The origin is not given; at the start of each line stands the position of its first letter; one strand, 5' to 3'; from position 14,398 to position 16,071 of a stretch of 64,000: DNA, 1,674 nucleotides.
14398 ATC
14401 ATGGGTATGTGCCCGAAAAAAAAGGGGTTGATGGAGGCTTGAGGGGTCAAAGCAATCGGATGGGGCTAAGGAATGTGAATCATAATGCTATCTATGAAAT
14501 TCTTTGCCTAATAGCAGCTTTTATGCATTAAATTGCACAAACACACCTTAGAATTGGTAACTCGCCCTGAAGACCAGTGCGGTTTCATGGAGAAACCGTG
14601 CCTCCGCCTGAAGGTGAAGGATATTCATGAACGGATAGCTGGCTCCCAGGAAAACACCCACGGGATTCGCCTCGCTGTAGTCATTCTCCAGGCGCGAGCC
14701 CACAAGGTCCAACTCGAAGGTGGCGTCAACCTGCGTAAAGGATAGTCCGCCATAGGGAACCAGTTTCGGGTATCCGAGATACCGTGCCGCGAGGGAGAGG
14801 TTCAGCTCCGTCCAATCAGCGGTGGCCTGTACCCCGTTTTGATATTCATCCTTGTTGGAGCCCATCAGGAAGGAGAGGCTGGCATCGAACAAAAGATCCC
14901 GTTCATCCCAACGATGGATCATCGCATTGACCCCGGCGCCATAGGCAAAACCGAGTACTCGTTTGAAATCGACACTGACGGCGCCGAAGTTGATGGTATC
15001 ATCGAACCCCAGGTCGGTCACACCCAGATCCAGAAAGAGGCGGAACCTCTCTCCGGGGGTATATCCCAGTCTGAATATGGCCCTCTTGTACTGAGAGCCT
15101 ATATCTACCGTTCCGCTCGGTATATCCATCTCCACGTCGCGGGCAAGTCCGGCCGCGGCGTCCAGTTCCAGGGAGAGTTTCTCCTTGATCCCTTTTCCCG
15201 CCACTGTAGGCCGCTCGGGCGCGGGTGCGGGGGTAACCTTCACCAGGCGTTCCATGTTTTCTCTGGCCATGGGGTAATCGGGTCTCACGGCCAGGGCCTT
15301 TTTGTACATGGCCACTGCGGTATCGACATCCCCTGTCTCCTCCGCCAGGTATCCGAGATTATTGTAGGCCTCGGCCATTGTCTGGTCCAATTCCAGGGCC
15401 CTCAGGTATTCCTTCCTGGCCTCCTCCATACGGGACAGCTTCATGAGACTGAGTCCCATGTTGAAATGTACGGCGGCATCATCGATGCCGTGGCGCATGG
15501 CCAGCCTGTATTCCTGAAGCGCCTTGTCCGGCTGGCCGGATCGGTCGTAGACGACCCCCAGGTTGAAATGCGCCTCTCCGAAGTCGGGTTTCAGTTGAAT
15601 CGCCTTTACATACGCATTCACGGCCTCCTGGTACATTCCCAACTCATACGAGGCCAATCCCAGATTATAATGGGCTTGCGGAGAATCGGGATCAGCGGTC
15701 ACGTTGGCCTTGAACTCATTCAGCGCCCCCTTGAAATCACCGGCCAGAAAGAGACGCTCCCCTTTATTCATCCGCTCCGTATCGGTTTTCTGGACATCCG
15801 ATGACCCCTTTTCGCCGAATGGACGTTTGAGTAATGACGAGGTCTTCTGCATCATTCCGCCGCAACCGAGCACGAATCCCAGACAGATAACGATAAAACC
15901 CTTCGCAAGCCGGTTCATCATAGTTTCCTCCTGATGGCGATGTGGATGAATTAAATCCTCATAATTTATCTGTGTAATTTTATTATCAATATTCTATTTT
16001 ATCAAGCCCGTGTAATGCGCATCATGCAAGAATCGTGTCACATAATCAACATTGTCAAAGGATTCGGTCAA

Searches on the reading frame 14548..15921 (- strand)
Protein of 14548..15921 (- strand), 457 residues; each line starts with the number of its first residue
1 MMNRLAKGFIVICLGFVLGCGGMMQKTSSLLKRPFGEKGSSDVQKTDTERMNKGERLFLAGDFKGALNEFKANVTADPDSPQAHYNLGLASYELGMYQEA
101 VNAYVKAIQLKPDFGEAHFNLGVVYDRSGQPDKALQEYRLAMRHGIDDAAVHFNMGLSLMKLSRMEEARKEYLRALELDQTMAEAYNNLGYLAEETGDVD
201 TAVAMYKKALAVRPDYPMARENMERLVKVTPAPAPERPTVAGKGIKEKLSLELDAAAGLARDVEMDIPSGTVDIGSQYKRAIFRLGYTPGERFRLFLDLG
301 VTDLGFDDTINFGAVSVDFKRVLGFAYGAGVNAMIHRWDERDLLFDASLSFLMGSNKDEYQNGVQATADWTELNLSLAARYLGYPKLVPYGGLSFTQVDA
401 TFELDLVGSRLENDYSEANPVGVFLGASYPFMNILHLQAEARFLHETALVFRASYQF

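Call 40: search_protein_families(library=ncbifam, proteins=[window:14548-15921:-], max_evalue=0.00001)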
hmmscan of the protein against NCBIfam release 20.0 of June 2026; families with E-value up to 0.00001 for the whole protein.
window:14548-15921:- (457 aa): 19 families
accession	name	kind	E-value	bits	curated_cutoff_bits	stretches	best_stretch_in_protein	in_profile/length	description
TIGR02521.1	type_IV_pilW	equivalog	1e-26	94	154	2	86-226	36-178/234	type IV pilus biogenesis/stability protein PilW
NF040959.1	MamA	equivalog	1.6e-22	80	200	1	52-210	42-200/204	magnetosome protein MamA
NF033762.1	social_mot_Tgl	equivalog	9.7e-22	77.5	225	2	60-142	44-127/252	social motility TPR repeat lipoprotein Tgl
NF047507.1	TPR_BatC_Lepto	exception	3.8e-21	75.5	175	1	49-144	26-125/214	TPR repeat-containing protein BatC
NF033758.1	gliding_GltE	equivalog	2.6e-20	72.8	225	1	170-224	73-127/411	adventurous gliding motility TPR repeat lipoprotein GltE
TIGR02917.1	PEP_TPR_lipo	equivalog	1.5e-19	69.4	312.2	1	54-215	370-531/899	XrtA/PEP-CTERM system TPR-repeat protein PrsT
TIGR02552.1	LcrH_SycD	equivalog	1.7e-14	53.7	104.8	1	56-143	27-114/136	SycD/LcrH family type III secretion system chaperone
NF033920.0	C39_PA2778_fam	equivalog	1.3e-13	51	150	2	127-213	168-254/255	PA2778 family cysteine peptidase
NF053607.1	CHU_0125_OmpA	equivalog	3.4e-13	49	620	2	86-180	24-118/639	CHU_0125 family OmpA-like outer membrane integrity protein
NF002725.1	PRK02603.1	equivalog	7.3e-12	45.6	143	1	83-157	37-114/173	photosystem I assembly protein Ycf3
NF008391.2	PRK11189.1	equivalog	9.9e-12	44.9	250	1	149-222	65-138/297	lipoprotein NlpI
NF047371.1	FlcA_CTERM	equivalog_domain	6.4e-11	41.4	300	0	58-129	450-521/646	periplasmic flagellar collar protein FlcA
TIGR02795.1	tol_pal_ybgF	equivalog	1.3e-10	41.9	90.1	1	50-139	5-100/119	tol-pal system protein YbgF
TIGR00540.1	TPR_hemY_coli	hypoth_equivalog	2.2e-09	36.6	142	0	66-141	311-385/385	heme biosynthesis-associated TPR protein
TIGR00990.1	3a0801s09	subfamily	1e-08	34.3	757.25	0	64-143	382-461/615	mitochondrial import receptor subunit TOM70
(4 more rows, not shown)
